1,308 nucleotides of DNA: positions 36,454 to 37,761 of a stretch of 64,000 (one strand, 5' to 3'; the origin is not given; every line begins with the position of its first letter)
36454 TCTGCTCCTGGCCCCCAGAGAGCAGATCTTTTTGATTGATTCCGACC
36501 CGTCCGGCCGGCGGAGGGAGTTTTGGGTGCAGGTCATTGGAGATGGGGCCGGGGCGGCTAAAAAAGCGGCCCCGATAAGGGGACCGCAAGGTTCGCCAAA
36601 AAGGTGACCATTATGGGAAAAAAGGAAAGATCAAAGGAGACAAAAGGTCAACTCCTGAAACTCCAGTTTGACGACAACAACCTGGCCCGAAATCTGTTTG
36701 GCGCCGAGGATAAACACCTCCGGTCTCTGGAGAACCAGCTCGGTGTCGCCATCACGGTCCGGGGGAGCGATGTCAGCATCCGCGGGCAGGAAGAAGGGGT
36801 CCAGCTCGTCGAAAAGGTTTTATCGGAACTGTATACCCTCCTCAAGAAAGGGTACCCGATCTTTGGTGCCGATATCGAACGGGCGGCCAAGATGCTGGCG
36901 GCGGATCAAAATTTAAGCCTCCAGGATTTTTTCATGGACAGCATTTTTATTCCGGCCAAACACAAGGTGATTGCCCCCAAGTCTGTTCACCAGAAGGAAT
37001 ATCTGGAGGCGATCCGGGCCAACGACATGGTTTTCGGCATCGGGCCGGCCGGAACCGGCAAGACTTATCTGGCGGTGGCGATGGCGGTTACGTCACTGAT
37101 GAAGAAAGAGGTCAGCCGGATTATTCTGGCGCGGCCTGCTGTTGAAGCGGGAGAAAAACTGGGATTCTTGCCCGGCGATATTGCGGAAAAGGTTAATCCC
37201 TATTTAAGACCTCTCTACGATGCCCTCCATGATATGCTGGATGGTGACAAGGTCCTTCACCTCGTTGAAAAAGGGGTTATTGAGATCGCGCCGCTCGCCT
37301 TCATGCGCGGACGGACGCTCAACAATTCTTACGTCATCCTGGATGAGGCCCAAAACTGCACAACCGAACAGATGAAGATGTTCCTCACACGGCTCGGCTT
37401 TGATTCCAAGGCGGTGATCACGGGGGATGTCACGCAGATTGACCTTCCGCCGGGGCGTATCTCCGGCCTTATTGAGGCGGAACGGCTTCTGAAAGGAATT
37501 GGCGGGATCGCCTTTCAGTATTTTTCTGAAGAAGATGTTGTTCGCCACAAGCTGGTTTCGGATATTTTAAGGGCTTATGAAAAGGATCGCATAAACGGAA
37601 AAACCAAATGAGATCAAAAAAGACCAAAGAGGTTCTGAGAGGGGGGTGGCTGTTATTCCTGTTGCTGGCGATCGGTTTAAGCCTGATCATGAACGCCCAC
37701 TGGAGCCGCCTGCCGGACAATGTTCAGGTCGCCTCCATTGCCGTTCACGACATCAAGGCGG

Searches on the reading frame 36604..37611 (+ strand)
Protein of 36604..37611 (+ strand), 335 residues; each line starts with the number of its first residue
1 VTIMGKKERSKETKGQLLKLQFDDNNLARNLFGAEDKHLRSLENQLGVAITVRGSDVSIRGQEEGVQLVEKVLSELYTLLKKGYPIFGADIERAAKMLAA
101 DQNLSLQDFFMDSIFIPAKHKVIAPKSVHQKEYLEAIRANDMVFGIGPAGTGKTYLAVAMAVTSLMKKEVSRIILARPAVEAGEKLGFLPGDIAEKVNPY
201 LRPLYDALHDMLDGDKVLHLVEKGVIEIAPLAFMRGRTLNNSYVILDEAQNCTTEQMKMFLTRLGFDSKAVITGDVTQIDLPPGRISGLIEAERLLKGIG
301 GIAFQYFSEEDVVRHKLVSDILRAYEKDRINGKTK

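Call 9: search_protein_families(library=pfam, proteins=[window:36604-37611:+])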
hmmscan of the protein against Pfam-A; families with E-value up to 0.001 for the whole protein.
window:36604-37611:+ (335 aa): 5 families
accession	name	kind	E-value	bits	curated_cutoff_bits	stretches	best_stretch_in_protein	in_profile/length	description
PF02562.22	PhoH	-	2.4e-94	315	27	1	123-326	2-205/205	PhoH-like protein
PF13604.12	AAA_30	-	6.5e-08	33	27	1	128-279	4-128/191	AAA domain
PF13245.12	AAA_19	-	2.8e-07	31.2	25.1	1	130-279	1-129/134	AAA domain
PF00270.35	DEAD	-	3.1e-05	24.2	26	0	129-176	3-51/167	DEAD/DEAH box helicase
PF01695.23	IstB_IS21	-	7.2e-05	22.8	24.1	1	124-165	76-117/238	IstB-like ATP binding protein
